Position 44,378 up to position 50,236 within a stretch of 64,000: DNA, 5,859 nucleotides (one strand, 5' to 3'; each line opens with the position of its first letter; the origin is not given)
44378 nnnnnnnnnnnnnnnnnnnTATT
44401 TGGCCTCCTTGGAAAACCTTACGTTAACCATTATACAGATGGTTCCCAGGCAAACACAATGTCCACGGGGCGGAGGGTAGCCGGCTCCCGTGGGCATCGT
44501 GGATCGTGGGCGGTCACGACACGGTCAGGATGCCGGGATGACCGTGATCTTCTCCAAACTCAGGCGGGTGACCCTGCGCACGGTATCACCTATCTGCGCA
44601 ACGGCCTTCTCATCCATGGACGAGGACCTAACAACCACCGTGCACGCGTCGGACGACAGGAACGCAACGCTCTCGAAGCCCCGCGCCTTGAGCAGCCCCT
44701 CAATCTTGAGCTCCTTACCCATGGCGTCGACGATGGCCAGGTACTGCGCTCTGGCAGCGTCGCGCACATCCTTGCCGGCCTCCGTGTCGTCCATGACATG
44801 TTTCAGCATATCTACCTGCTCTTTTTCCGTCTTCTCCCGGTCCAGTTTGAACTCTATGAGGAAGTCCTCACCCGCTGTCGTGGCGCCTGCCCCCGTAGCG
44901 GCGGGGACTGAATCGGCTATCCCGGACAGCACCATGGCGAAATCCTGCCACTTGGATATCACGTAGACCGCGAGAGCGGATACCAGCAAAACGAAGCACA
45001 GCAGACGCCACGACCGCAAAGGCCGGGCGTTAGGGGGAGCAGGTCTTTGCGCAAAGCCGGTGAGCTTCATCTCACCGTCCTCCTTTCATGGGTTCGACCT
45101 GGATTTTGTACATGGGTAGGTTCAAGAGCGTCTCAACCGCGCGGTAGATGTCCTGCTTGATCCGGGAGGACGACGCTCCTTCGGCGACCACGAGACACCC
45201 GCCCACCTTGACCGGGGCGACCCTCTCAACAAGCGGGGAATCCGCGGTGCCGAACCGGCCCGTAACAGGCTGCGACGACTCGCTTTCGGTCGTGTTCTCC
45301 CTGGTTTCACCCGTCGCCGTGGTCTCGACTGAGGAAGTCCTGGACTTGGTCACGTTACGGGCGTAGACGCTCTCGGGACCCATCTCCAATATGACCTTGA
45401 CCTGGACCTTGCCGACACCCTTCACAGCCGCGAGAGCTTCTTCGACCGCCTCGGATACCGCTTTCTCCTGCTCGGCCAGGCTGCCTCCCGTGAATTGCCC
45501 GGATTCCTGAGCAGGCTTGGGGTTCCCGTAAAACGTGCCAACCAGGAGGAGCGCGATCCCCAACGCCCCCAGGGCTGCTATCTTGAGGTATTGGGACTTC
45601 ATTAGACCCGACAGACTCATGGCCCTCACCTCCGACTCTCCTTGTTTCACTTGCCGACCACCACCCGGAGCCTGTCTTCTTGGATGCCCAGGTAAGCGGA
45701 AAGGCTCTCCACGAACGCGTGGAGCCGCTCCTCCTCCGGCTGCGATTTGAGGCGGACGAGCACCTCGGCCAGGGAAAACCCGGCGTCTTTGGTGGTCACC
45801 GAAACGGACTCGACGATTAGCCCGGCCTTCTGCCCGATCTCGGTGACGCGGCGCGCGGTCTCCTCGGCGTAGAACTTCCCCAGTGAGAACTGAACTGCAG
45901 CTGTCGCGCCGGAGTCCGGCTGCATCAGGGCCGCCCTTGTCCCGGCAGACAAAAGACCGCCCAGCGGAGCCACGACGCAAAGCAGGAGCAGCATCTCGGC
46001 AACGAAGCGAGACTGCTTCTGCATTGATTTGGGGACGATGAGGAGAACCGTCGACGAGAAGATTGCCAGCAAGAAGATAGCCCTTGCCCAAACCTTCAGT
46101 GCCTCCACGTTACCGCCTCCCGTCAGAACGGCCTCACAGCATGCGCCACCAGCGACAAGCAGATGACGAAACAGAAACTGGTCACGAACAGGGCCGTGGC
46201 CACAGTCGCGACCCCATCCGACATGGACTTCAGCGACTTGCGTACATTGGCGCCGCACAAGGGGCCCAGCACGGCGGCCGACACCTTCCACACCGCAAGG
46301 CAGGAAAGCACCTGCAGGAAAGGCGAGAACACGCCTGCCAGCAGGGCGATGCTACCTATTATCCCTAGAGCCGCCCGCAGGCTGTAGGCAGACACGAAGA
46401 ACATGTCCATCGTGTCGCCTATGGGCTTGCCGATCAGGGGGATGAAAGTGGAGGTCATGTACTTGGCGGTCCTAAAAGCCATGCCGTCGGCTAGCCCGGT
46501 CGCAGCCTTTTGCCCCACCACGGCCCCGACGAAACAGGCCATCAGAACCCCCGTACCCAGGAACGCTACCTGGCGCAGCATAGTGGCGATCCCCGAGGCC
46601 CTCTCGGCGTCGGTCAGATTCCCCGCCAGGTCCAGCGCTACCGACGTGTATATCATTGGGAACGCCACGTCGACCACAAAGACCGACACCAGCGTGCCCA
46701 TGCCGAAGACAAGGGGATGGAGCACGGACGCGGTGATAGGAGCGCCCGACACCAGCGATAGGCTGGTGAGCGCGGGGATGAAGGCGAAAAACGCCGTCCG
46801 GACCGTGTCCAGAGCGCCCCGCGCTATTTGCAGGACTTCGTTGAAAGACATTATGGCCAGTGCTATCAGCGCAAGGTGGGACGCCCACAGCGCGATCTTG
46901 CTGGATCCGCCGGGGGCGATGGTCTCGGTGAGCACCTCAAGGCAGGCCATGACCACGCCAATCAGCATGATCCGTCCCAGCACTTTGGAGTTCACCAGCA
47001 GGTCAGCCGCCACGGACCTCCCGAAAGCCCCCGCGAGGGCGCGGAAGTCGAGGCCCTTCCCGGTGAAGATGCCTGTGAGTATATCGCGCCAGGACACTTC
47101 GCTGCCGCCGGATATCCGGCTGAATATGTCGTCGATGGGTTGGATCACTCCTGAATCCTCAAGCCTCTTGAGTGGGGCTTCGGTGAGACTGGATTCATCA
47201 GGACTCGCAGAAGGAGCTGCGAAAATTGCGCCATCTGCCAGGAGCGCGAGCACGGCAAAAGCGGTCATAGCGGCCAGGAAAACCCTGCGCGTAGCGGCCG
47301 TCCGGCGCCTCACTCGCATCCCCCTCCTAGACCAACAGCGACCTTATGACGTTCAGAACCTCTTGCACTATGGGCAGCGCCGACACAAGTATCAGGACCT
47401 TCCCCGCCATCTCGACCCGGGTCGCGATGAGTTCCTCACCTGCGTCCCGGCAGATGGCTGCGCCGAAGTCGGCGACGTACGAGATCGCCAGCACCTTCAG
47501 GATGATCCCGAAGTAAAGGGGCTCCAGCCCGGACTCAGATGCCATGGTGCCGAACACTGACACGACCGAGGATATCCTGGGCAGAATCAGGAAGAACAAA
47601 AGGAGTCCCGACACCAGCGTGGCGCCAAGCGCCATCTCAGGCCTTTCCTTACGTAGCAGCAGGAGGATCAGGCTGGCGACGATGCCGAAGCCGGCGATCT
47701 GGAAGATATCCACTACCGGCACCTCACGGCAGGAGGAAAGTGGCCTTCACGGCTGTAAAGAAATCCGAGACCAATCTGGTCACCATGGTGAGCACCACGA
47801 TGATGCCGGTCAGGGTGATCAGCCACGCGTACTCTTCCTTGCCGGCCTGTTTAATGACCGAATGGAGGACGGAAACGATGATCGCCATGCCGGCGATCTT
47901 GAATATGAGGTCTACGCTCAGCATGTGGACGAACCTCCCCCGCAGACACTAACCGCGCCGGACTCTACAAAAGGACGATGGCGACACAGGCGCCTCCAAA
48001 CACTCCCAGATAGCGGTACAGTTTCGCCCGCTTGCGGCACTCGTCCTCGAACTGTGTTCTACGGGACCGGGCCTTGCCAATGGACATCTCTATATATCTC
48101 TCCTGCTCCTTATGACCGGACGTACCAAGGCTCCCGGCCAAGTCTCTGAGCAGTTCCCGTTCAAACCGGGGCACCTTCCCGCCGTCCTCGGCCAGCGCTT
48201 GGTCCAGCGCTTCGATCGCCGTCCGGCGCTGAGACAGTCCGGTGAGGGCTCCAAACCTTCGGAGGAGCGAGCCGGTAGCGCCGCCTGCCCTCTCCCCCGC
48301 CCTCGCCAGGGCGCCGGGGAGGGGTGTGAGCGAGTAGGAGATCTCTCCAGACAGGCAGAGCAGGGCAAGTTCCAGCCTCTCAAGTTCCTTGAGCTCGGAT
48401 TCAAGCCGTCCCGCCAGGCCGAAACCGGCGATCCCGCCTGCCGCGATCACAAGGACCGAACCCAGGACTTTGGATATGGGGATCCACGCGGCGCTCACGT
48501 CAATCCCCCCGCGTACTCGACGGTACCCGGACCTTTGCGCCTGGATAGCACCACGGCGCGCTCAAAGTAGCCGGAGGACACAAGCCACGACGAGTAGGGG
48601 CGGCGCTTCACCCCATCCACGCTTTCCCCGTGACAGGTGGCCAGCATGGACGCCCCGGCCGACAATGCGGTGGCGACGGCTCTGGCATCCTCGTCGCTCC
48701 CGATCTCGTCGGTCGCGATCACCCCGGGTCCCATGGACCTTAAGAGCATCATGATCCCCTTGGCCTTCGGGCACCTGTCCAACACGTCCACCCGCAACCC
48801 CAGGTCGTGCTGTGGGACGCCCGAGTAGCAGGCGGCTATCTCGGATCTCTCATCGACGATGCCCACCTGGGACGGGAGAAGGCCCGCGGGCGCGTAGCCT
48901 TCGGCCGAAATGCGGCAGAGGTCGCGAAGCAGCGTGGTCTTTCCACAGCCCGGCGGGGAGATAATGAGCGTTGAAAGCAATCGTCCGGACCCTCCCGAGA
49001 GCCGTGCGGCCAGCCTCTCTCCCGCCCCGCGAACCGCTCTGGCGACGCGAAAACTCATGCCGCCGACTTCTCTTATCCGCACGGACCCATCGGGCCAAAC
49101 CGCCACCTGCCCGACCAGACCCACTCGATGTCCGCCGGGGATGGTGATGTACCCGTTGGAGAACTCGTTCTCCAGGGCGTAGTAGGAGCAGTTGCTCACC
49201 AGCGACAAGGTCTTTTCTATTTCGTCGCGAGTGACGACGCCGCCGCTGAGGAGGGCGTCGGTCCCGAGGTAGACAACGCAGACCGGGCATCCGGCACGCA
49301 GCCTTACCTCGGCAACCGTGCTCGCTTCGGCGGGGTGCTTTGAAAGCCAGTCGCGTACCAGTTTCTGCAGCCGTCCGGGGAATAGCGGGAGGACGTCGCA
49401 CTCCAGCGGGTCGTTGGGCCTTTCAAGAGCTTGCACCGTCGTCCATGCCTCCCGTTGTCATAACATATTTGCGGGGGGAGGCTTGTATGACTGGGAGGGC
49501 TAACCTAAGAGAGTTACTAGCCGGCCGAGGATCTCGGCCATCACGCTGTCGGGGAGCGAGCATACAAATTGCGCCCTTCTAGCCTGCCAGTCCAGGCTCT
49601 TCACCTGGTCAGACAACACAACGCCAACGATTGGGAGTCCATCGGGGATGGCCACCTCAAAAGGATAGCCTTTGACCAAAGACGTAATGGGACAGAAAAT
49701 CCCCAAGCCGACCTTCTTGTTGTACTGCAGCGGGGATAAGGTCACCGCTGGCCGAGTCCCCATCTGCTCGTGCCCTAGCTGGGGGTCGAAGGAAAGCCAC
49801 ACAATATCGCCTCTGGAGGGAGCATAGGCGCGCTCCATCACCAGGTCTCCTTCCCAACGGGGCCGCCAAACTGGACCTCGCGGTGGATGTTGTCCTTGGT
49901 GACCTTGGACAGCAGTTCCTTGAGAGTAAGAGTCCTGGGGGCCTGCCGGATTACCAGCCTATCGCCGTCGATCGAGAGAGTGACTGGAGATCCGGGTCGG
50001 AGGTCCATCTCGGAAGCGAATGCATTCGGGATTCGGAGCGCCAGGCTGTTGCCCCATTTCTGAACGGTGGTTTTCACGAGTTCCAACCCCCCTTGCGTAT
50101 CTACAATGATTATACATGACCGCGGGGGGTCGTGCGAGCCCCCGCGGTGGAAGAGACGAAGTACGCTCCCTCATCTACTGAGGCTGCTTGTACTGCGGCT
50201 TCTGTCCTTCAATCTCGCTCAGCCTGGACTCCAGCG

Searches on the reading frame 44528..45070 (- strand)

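Call 49: search_protein_families(library=pfam, proteins=[window:44528-45070:-], max_evalue=0.0001)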
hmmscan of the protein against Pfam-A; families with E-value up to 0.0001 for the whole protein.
window:44528-45070:- (181 aa): 1 family
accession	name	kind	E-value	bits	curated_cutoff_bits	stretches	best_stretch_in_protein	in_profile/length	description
PF12685.13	SpoIIIAH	-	1.9e-26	93.7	30.6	1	55-177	68-191/191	SpoIIIAH-like protein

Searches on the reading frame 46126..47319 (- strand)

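Call 49: search_protein_families(library=pfam, proteins=[window:46126-47319:-], max_evalue=0.0001)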
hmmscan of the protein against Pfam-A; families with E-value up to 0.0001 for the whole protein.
window:46126-47319:- (398 aa): 1 family
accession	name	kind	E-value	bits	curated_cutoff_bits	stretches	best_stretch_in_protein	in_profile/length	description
PF09546.15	Spore_III_AE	-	5.5e-56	190.6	27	1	76-393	2-319/321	Stage III sporulation protein AE (spore_III_AE)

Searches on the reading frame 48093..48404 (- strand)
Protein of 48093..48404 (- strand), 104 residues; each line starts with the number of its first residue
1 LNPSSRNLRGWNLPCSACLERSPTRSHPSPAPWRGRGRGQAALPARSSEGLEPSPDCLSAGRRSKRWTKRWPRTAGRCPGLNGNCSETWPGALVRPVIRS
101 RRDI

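Call 49: search_protein_families(library=pfam, proteins=[window:48093-48404:-], max_evalue=0.0001)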
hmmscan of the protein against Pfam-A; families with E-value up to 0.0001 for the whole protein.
window:48093-48404:- (104 aa): 0 families

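Call 63: search_solved_structures(query=window:48093-48404:-, max_evalue=1)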
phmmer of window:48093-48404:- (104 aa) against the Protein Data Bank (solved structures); distinct sequences matched with E-value up to 1: 1.
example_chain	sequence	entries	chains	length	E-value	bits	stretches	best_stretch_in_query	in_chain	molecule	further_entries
5fws_A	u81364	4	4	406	0.92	12.8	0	45-84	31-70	KREMEN PROTEIN 1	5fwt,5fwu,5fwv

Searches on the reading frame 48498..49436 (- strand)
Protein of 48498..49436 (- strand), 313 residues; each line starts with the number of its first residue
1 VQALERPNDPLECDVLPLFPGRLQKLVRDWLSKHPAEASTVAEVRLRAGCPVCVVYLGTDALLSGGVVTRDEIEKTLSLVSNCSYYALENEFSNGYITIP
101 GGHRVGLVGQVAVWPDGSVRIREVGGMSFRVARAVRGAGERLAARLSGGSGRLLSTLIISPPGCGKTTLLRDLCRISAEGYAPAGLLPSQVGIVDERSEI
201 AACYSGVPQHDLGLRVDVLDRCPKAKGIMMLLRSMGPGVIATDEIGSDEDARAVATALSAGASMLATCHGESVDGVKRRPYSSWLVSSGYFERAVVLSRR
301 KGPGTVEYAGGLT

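Call 49: search_protein_families(library=pfam, proteins=[window:48498-49436:-], max_evalue=0.0001)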
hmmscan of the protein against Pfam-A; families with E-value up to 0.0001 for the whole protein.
window:48498-49436:- (313 aa): 1 family
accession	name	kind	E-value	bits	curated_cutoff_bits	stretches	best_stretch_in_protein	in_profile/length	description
PF19568.5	Spore_III_AA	-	1.8e-83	280.6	27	1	26-307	14-296/306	Sporulation stage III, protein AA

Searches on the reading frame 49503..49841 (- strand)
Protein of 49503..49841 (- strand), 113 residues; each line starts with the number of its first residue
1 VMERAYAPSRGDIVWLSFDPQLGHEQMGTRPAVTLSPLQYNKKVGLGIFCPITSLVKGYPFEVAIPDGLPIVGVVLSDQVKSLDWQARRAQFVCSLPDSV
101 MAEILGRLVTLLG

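Call 50: search_protein_families(library=pfam, proteins=[window:49503-49841:-], max_evalue=0.0001)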
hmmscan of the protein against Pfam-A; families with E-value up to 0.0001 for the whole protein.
window:49503-49841:- (113 aa): 1 family
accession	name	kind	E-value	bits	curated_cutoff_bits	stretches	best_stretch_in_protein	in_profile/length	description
PF02452.23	PemK_toxin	-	2.4e-24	86.1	23.1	1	10-111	2-108/109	PemK-like, MazF-like toxin of type II toxin-antitoxin system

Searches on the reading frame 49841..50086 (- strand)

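Call 50: search_protein_families(library=pfam, proteins=[window:49841-50086:-], max_evalue=0.0001)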
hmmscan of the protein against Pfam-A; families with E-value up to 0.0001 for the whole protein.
window:49841-50086:- (82 aa): 1 family
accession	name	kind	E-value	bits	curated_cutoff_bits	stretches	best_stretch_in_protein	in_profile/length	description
PF04014.23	MazE_antitoxin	-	4.4e-12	46.2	24.7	1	8-47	1-41/48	Antidote-toxin recognition MazE, bacterial antitoxin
